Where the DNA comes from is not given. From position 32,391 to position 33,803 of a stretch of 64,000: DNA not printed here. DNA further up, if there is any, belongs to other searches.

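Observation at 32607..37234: Orphan nicX-nicD-like pair welded to an ACAD-fold flavoprotein and a CoA ligase: candidate hybrid heterocycle/organosulfur pathway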

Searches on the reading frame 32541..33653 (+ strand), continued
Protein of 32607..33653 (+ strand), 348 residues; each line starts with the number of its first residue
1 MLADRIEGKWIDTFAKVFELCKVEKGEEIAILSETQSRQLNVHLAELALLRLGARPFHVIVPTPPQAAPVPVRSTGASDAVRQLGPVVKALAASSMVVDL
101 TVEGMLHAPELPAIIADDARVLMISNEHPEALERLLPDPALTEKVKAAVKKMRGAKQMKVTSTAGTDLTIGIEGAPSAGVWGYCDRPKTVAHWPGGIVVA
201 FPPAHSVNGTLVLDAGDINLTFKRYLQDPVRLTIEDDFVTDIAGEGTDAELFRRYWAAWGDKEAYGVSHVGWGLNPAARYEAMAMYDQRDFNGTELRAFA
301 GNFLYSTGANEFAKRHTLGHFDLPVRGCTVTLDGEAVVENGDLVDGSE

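Call 66: search_protein_families(library=ncbifam, proteins=[L081:16356-17699:+, L081:14387-15679:+, L081:17704-18210:+, L081:18287-19729:+, L089:9294-9788:-, L089:8811-9290:-, L089:14790-15824:+, L092:13850-15265:+], max_evalue=1e-10)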
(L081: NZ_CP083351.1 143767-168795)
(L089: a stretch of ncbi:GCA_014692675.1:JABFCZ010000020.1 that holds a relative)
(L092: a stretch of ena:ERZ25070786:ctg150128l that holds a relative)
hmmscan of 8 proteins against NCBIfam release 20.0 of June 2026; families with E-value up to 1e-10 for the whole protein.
L081:16356-17699:+ (447 aa): 4 families
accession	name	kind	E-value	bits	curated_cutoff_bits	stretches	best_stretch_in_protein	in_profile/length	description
TIGR00653.1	GlnA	equivalog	5.5e-53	180.3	429.15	1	77-445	65-462/462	type I glutamate--ammonia ligase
TIGR03105.1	gln_synth_III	equivalog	2.5e-52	177.9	469.6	1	5-443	3-433/435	type III glutamate--ammonia ligase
NF045547.1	GGputSyn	equivalog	4.8e-52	177.1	650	1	16-435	18-434/438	gamma-glutamylputrescine synthetase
NF007006.0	PRK09469.1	equivalog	3.8e-25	88.4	845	1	192-443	209-466/469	glutamate--ammonia ligase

L081:14387-15679:+ (430 aa): 14 families
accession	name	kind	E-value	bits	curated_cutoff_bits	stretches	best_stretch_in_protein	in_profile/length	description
TIGR02427.1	protocat_pcaD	equivalog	3.1e-30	105.4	255.85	1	177-426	12-251/251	3-oxoadipate enol-lactonase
NF051488.1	bifunc_PcaDC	exception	5e-30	104.9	390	1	171-427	5-252/375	bifunctional 3-oxoadipate enol-lactonase/4-carboxymuconolactone decarboxylase PcaDC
TIGR03695.1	menH_SHCHC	equivalog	3.1e-21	75.9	208.55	1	179-285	3-112/252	2-succinyl-6-hydroxy-2,4-cyclohexadiene-1-carboxylate synthase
NF011457.0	PRK14875.1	equivalog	9.4e-21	74.2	307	1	148-275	103-229/372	acetoin dehydrogenase dihydrolipoyllysine-residue acetyltransferase subunit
NF051487.1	bifunc_PcaCD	exception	9.5e-20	71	430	1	167-426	157-412/413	bifunctional 4-carboxymuconolactone decarboxylase/3-oxoadipate enol-lactonase PcaCD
NF050089.1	i_nPHAscl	equivalog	3.9e-15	55.7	300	1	179-276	19-118/288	intracellular short-chain-length polyhydroxyalkanoate depolymerase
TIGR03611.1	RutD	equivalog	2.2e-14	53.5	238.5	1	173-427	8-257/258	pyrimidine utilization protein D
NF045632.1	hydroxlase_HsaD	equivalog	2.6e-14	52.8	400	0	175-282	31-141/290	4,5:9,10-diseco-3-hydroxy-5,9,17-trioxoandrosta-1(10),2-diene-4-oate hydrolase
TIGR01250.1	pro_imino_pep_2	subfamily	1.1e-13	51.4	167.65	0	172-285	19-137/288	proline iminopeptidase-family hydrolase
NF008340.0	PRK11126.1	equivalog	1.1e-13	51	261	0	174-286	10-121/255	2-succinyl-6-hydroxy-2,4-cyclohexadiene-1-carboxylate synthase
TIGR03056.1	bchO_mg_che_rel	equivalog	4.5e-12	45.6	172.55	0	177-265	27-116/278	alpha/beta fold hydrolase BchO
NF045948.1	ProImpepThrmp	equivalog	7.5e-12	45.3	500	0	181-289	28-137/291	proline iminopeptidase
TIGR01738.1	bioH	equivalog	1.2e-11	44.7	206.95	1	181-424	7-244/245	pimeloyl-ACP methyl ester esterase BioH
TIGR02240.1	PHA_depoly_arom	equivalog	4.5e-11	42.6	250.6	0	158-280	5-127/276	poly(3-hydroxyalkanoate) depolymerase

L081:17704-18210:+ (168 aa): 8 families
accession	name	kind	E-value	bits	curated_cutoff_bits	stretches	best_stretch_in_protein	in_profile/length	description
TIGR03615.1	RutF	equivalog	1.4e-33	116.1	254.75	1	7-163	4-155/156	NADH-dependent FMN reductase RutF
TIGR02296.1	HpaC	equivalog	3e-27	95.5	205.95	1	9-162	1-151/154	4-hydroxyphenylacetate 3-monooxygenase, reductase component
NF012030.0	PRK15486.1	equivalog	5.4e-25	88.1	315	1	4-163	5-161/170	4-hydroxyphenylacetate 3-monooxygenase reductase subunit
NF042921.1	HpaC_Thermus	equivalog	7.3e-24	84.5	200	1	8-163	4-148/150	4-hydroxyphenylacetate 3-monooxygenase reductase subunit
NF045733.1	StyMonoxStyB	equivalog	2e-18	66.8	200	1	8-163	3-148/150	styrene monooxygenase NADH-dependent flavin reductase subunit StyB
NF052639.1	FlvnRedFerAPor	equivalog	1.8e-17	63.5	260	1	9-154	7-145/158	flavin reductase FerA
NF045630.1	monooxsub_HsaB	equivalog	5.5e-17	62.2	230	1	8-162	9-157/186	3-hydroxy-9,10-secoandrosta-1,3,5(10)-triene-9,17-dione monooxygenase reductase subunit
NF045919.1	HphnlacHdxRed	equivalog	2.2e-13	50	340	1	13-163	14-157/309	p-hydroxyphenylacetate 3-hydroxylase reductase component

L081:18287-19729:+ (480 aa): 2 families
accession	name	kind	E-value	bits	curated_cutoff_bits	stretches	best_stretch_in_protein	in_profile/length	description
TIGR00909.1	2A0306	subfamily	2e-16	59.9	556.8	1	16-436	4-412/429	amino acid transporter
TIGR00911.1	2A0308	subfamily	4.5e-11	41.9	701.8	1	140-432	174-451/505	L-type amino acid transporter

L089:9294-9788:- (164 aa): 8 families
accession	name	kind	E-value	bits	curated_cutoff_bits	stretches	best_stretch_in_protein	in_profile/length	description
NF045919.1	HphnlacHdxRed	equivalog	5.7e-57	193.2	340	1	3-162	3-163/309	p-hydroxyphenylacetate 3-hydroxylase reductase component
NF052639.1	FlvnRedFerAPor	equivalog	4.7e-46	156.3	260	1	7-157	4-155/158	flavin reductase FerA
NF045630.1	monooxsub_HsaB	equivalog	3.5e-40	137.8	230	1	3-160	3-162/186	3-hydroxy-9,10-secoandrosta-1,3,5(10)-triene-9,17-dione monooxygenase reductase subunit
NF045733.1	StyMonoxStyB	equivalog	1.2e-31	109.6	200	1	8-155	2-147/150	styrene monooxygenase NADH-dependent flavin reductase subunit StyB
NF042921.1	HpaC_Thermus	equivalog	3.1e-26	92.2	200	1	7-154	2-146/150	4-hydroxyphenylacetate 3-monooxygenase reductase subunit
TIGR03615.1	RutF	equivalog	3e-20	72.8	254.75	1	6-154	2-153/156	NADH-dependent FMN reductase RutF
TIGR02296.1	HpaC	equivalog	4.3e-18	65.8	205.95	1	10-154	1-150/154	4-hydroxyphenylacetate 3-monooxygenase, reductase component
NF012030.0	PRK15486.1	equivalog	2.7e-12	46.8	315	1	6-154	6-159/170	4-hydroxyphenylacetate 3-monooxygenase reductase subunit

L089:8811-9290:- (159 aa): 3 families
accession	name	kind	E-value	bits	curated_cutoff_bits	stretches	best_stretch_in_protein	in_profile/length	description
TIGR02337.1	HpaR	equivalog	6.9e-19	68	121.2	1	24-151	2-129/130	homoprotocatechuate degradation operon regulator HpaR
NF053777.1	Saro0803TransReg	equivalog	7.7e-12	45.1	200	1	60-150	47-137/140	Saro_0803 family transcriptional regulator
NF052438.1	TransRegRv0880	equivalog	1.9e-11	43.9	220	1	47-149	31-133/143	Rv0880 family HTH-type transcriptional regulator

L089:14790-15824:+ (344 aa): 2 families
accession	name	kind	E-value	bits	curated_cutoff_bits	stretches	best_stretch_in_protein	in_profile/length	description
NF037995.1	TRAP_S1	subfamily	9.2e-21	74.4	50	1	36-298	6-265/271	TRAP transporter substrate-binding protein DctP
TIGR00787.1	dctP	subfamily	5.3e-17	62.1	175.05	1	52-263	20-231/257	DctP family TRAP transporter solute-binding subunit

L092:13850-15265:+ (471 aa): 3 families
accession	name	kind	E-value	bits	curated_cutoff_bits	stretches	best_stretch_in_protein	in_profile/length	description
NF051859.1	AlbFlvMonOxTrpSyn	equivalog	3.3e-45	154.5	700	1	19-466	27-455/457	bifunctional albaflavenone monooxygenase/terpene synthase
NF045812.1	PentlenOxigase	equivalog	3.3e-37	128.4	800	1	27-469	15-441/444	pentalenene oxygenase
NF050147.1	aminopyruv_ApyO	equivalog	3.8e-37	128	525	1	94-459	78-414/444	RiPP biosynthesis cytochrome P450 ApyO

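Call 72: search_solved_structures(query=L089:8811-9290:-, max_evalue=0.000001)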
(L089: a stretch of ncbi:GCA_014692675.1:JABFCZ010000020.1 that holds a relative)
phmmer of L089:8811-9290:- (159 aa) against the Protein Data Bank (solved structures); distinct sequences matched with E-value up to 0.000001: 33.
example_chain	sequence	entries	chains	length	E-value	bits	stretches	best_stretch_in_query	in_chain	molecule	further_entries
3cdh_A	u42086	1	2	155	3.6e-32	114.2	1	14-155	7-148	Transcriptional regulator, MarR family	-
7kki_A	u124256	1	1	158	1.8e-30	108.8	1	18-152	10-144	Transcriptional regulator, MarR family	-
7kfo_A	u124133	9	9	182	2.5e-30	108.3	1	18-152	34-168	Transcriptional regulator, MarR family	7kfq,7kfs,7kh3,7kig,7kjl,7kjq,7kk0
7krh_A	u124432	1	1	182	4.8e-29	104.1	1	18-152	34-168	Transcriptional regulator, MarR family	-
3cjn_A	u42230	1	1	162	5.6e-17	65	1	20-152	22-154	Transcriptional regulator, MarR family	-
3e6m_A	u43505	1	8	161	2.7e-16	62.8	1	20-152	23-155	MarR family Transcriptional regulator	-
5dd8_A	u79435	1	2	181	3e-15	59.4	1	25-156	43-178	Transcriptional regulator, MarR family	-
2fbk_A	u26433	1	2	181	3.1e-15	59.4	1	25-156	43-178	transcriptional regulator, MarR family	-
8ylm_A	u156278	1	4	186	3.3e-15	59.3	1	25-156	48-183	Transcriptional regulator, MarR family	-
7xl9_A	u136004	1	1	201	4.1e-15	59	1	25-156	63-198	Transcriptional regulator, MarR family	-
2rdp_A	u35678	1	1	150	1.6e-10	44.1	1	59-153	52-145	putative transcriptional regulator MarR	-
3fm5_A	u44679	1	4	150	1.9e-09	40.6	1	15-127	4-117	Transcriptional regulator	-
5cyv_A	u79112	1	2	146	2.4e-09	40.3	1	15-127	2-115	Transcriptional regulator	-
7el2_A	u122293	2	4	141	2.5e-09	40.2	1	26-151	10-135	Homoprotocatechuate degradation operon regulator HpaR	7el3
9u7b_A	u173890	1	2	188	3e-09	40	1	48-151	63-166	Possible transcriptional regulatory protein (Probably MarR-family)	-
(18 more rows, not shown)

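Call 73: search_solved_structures(query=L089:14790-15824:+, max_evalue=1e-60, show_alignments=1)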
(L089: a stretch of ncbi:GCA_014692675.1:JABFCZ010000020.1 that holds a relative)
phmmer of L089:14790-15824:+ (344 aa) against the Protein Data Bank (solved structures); distinct sequences matched with E-value up to 1e-60: 1.
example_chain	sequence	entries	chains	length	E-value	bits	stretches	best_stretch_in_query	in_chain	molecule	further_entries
4p56_A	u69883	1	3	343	6.1e-103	347.8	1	27-342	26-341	Putative extracellular solute-binding protein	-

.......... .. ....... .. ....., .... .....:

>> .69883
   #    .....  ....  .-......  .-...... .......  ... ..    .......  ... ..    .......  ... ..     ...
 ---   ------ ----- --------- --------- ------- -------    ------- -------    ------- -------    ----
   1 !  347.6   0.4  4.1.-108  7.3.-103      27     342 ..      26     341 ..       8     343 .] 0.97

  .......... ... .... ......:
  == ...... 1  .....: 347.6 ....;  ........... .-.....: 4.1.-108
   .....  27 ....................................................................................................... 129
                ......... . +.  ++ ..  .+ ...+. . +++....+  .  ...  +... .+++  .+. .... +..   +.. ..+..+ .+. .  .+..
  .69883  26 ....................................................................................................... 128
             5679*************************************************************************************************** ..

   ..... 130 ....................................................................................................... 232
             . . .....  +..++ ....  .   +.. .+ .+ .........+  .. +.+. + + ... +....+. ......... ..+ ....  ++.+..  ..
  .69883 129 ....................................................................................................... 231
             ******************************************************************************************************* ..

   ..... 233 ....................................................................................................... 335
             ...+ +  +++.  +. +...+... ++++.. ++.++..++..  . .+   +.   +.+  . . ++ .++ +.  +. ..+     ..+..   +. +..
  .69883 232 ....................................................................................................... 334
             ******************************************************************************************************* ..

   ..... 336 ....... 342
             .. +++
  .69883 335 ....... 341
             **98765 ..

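Call 76: search_solved_structures(query=L089:8811-9290:-, max_evalue=1e-28, show_alignments=3)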
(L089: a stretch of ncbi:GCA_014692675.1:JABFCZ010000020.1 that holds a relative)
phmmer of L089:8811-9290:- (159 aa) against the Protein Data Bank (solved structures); distinct sequences matched with E-value up to 1e-28: 4.
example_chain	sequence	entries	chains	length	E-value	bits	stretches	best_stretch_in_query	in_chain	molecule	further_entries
3cdh_A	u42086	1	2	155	3.6e-32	114.2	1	14-155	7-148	Transcriptional regulator, MarR family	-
7kki_A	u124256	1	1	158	1.8e-30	108.8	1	18-152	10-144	Transcriptional regulator, MarR family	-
7kfo_A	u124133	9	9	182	2.5e-30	108.3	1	18-152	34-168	Transcriptional regulator, MarR family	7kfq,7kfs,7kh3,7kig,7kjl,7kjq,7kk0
7krh_A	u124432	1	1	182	4.8e-29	104.1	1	18-152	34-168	Transcriptional regulator, MarR family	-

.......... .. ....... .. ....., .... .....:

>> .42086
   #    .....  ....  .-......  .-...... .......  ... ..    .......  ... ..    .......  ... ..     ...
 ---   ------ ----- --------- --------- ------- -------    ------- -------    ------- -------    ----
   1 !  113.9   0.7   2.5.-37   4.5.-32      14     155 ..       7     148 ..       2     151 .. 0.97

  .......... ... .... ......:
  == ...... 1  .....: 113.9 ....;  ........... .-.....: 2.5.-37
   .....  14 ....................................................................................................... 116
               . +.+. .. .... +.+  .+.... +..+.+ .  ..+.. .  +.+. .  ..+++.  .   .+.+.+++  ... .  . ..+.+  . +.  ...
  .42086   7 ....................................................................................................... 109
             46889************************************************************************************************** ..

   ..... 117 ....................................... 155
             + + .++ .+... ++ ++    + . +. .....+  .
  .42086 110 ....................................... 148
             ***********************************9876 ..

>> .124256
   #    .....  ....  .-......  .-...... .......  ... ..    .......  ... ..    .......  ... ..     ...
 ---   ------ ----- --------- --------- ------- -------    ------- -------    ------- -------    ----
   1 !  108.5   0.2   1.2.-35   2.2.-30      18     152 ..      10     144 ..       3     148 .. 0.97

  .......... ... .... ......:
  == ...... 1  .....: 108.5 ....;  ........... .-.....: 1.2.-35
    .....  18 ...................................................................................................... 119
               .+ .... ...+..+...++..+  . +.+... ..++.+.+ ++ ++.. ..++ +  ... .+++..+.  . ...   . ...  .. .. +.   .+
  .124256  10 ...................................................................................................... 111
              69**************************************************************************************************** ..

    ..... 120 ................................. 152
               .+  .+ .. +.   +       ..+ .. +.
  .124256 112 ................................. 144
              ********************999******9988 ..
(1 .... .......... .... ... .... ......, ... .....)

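Call 77: list_cluster_members(proteins=[P0001])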
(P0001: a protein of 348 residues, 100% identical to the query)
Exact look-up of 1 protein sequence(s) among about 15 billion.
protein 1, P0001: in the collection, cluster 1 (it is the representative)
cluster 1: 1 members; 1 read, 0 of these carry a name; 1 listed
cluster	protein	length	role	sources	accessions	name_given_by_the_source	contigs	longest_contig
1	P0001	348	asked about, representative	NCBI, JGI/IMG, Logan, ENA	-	-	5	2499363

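Call 79: search_protein_families(library=pfam, proteins=[P0261, P0316, P0317, P0241, L081:14387-14900:+], max_evalue=0.01)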
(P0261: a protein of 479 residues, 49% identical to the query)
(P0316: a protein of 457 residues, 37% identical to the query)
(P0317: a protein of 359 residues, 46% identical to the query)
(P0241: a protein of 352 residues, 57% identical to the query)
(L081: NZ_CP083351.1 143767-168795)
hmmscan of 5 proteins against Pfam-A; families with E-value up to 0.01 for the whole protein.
P0261 (479 aa): 1 family
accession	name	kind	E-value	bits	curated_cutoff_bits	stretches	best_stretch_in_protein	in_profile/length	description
PF04909.20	Amidohydro_2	-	2.1e-10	41.3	26.4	1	65-199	19-147/289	Amidohydrolase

P0316 (457 aa): 0 families

P0317 (359 aa): 0 families

P0241 (352 aa): 0 families

L081:14387-14900:+ (171 aa): 1 family
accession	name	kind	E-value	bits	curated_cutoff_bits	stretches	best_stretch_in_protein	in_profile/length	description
PF10604.15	Polyketide_cyc2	-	4e-10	40.6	27.4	1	13-136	11-138/142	Polyketide cyclase / dehydrase and lipid transport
